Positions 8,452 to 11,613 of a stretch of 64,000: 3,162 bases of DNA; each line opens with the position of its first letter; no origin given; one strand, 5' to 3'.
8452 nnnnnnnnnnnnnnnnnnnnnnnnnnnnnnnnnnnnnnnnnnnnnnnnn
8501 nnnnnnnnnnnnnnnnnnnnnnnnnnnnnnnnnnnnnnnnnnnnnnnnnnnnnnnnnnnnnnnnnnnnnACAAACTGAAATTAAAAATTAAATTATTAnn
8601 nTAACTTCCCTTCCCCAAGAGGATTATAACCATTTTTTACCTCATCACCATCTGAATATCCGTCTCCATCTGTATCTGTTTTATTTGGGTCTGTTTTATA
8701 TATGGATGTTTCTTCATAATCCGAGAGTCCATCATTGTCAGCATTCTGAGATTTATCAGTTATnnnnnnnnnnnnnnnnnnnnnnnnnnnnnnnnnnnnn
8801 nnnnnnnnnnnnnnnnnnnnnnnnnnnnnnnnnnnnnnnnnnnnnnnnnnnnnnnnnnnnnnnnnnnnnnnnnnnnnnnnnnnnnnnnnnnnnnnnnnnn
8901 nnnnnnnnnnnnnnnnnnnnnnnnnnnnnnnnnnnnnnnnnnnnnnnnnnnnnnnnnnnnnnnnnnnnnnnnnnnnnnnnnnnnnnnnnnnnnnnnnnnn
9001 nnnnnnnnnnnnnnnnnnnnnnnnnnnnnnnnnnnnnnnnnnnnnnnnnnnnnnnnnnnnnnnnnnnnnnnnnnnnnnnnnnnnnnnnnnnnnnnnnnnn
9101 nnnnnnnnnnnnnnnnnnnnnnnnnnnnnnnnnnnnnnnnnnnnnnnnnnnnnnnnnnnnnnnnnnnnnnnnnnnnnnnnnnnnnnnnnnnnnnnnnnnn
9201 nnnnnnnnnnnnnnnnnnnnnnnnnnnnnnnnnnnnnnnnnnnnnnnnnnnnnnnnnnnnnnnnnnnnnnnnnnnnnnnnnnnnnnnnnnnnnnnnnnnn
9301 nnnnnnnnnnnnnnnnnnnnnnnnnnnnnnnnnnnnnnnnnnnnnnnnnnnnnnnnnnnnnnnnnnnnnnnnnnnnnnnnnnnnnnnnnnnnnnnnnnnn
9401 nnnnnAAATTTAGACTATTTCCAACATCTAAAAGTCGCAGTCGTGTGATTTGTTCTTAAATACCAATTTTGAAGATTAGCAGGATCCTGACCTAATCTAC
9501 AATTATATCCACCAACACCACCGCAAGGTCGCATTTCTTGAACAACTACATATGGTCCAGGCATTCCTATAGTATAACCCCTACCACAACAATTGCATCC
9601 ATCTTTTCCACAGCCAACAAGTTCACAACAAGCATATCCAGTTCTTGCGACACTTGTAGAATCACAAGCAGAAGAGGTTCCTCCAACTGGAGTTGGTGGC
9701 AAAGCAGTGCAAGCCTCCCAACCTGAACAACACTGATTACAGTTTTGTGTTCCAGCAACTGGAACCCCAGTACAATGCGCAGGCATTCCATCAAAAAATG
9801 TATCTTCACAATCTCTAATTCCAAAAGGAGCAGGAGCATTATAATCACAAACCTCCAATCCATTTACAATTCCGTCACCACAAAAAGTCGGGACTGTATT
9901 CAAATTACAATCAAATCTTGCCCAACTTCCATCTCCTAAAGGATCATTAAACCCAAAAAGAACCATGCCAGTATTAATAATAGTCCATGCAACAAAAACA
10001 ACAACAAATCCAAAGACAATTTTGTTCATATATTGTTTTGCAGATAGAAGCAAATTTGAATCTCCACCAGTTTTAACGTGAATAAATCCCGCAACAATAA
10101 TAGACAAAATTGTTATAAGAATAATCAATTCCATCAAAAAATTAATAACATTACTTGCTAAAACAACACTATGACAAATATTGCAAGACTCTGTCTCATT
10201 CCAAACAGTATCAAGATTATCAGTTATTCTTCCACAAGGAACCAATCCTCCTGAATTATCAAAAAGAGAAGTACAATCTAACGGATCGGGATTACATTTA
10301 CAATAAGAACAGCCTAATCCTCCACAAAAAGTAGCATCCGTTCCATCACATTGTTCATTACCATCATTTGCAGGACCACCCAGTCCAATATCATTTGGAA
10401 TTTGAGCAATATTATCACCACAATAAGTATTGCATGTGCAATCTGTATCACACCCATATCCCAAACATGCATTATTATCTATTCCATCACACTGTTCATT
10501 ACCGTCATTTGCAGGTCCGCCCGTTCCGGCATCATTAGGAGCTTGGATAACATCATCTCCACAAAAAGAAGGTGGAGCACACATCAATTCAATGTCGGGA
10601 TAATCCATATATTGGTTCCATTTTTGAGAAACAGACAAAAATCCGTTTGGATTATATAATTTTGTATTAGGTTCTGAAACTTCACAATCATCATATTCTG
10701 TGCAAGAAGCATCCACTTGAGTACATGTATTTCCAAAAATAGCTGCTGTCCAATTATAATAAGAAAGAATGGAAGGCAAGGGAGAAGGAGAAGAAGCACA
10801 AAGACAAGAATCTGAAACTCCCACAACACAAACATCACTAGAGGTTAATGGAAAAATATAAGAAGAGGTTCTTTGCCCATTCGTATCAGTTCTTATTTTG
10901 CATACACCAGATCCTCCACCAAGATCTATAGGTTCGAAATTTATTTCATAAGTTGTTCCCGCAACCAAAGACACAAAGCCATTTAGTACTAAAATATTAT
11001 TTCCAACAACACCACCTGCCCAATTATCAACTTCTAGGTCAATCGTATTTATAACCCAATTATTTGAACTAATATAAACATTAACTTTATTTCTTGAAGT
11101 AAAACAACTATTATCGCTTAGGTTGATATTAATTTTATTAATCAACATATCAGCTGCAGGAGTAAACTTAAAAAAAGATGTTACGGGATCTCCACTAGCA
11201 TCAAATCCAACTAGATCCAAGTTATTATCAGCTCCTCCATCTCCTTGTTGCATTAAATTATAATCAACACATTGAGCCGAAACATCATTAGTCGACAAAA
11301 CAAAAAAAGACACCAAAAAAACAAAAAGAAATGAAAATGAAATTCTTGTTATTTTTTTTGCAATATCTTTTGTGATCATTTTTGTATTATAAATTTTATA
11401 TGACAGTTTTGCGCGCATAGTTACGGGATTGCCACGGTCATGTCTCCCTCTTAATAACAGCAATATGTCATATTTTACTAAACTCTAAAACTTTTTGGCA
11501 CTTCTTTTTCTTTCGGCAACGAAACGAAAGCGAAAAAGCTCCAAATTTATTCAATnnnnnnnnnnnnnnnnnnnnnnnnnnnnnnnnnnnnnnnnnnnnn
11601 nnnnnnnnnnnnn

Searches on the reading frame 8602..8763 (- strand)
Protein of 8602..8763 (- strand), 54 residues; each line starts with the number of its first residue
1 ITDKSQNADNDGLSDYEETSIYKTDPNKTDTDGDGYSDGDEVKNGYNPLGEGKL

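Call 10: search_protein_representatives(protein=window:8602-8745:-)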
Query: 48 residues. Proteins with E-value up to 0.001 (for the whole library): 30216; up to 1e-10: 8602; up to 1e-30: 907. The best 150 are listed.
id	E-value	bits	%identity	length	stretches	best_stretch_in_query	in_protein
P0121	1.3e-176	572.8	50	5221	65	2-42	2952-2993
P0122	4.4e-160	521.4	48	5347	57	2-45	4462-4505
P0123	1.7e-151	494.8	54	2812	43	2-42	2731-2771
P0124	3.8e-151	493.7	51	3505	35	2-45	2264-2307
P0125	1.5e-146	479.4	53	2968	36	2-43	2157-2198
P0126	1.2e-134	442.3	53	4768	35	2-36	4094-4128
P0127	3.0e-130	428.7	50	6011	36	2-44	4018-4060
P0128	3.2e-120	397.6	53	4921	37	2-43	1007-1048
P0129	1.4e-116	386.2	48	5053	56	2-37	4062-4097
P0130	4.7e-115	381.5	51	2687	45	2-37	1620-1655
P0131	6.6e-115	381.0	48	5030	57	2-37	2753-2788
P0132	1.7e-113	376.6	55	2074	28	6-43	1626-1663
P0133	1.5e-109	364.4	56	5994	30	2-44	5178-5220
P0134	3.4e-107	357.0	57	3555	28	2-45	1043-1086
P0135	6.5e-107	356.2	51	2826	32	2-43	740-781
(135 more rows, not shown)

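Call 61: search_solved_structures(query=window:8602-8763:-, max_evalue=1, show_alignments=2)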
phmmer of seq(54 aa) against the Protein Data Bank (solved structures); distinct sequences matched with E-value up to 1: 6.
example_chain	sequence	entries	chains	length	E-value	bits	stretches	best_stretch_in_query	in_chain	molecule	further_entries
7c7r_B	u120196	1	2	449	0.00043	24.2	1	6-45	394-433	Biofilm-associated surface protein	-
7c7u_A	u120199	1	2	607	0.00052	23.9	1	6-45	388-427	Biofilm-associated surface protein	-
8aht_A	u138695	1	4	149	0.043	17.9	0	29-51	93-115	Calmodulin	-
6fie_B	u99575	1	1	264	0.2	15.9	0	30-49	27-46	Calbindin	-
2f33_A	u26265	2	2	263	0.2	15.9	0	30-46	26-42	Calbindin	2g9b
4zcu_A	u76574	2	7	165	0.44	14.8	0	10-50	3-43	Calcium-binding mitochondrial carrier protein SCaMC-1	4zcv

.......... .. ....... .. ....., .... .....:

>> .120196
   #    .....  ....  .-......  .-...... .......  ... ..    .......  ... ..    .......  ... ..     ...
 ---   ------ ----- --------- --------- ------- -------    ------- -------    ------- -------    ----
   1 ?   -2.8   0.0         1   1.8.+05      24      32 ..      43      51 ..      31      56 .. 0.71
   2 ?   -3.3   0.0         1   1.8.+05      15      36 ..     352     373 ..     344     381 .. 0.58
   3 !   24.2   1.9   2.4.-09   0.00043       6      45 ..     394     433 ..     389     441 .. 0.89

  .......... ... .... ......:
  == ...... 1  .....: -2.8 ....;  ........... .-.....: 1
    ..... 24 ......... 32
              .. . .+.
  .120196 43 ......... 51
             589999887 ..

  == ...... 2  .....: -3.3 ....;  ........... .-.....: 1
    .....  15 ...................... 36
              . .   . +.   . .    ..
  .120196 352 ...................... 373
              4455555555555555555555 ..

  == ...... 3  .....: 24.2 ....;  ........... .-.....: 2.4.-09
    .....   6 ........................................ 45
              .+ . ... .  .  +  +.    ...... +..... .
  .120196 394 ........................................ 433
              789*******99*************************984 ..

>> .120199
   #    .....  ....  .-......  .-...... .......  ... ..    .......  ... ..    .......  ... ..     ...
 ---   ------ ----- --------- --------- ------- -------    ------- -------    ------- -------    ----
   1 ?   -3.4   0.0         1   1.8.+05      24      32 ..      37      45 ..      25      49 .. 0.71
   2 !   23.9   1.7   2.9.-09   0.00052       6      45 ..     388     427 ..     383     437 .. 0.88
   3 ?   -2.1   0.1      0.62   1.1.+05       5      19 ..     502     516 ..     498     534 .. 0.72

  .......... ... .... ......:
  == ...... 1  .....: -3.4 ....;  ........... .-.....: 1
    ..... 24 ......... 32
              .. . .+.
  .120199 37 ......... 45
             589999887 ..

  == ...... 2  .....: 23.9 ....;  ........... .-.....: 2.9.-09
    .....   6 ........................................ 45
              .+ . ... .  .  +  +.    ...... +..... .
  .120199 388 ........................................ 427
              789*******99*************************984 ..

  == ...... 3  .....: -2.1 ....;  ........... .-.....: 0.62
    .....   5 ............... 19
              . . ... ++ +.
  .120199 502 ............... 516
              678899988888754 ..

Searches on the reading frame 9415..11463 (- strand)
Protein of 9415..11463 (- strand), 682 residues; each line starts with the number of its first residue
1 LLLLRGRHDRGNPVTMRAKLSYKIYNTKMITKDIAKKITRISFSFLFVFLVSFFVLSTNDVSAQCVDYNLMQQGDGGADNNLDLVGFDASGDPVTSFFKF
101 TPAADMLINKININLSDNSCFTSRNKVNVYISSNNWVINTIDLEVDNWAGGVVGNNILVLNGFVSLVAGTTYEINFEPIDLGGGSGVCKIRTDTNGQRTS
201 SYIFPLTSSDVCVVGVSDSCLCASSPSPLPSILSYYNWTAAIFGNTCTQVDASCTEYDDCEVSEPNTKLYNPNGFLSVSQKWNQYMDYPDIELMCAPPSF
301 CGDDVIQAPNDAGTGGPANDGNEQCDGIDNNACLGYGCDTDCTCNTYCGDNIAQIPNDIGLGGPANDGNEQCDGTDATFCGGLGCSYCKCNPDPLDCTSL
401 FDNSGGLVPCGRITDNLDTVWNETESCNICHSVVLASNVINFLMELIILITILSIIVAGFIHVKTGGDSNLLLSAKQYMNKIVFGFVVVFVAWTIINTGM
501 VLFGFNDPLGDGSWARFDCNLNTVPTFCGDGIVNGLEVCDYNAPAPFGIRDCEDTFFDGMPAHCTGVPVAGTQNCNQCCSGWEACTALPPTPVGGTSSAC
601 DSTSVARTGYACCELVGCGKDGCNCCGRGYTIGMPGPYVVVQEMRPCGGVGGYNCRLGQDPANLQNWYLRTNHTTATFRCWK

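Call 3: search_protein_families(library=pfam, proteins=[window:9415-11463:-], max_evalue=1)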
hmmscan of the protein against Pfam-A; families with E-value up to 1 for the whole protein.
window:9415-11463:- (682 aa): 1 family
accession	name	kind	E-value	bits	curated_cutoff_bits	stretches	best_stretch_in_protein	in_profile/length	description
PF13948.11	DUF4215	-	0.14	12.9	27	1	517-542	8-35/47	Domain of unknown function (DUF4215)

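Call 11: search_protein_families(library=ncbifam, proteins=[window:9415-11463:-], max_evalue=0.1)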
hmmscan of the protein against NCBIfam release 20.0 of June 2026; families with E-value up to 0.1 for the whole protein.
window:9415-11463:- (682 aa): 0 families
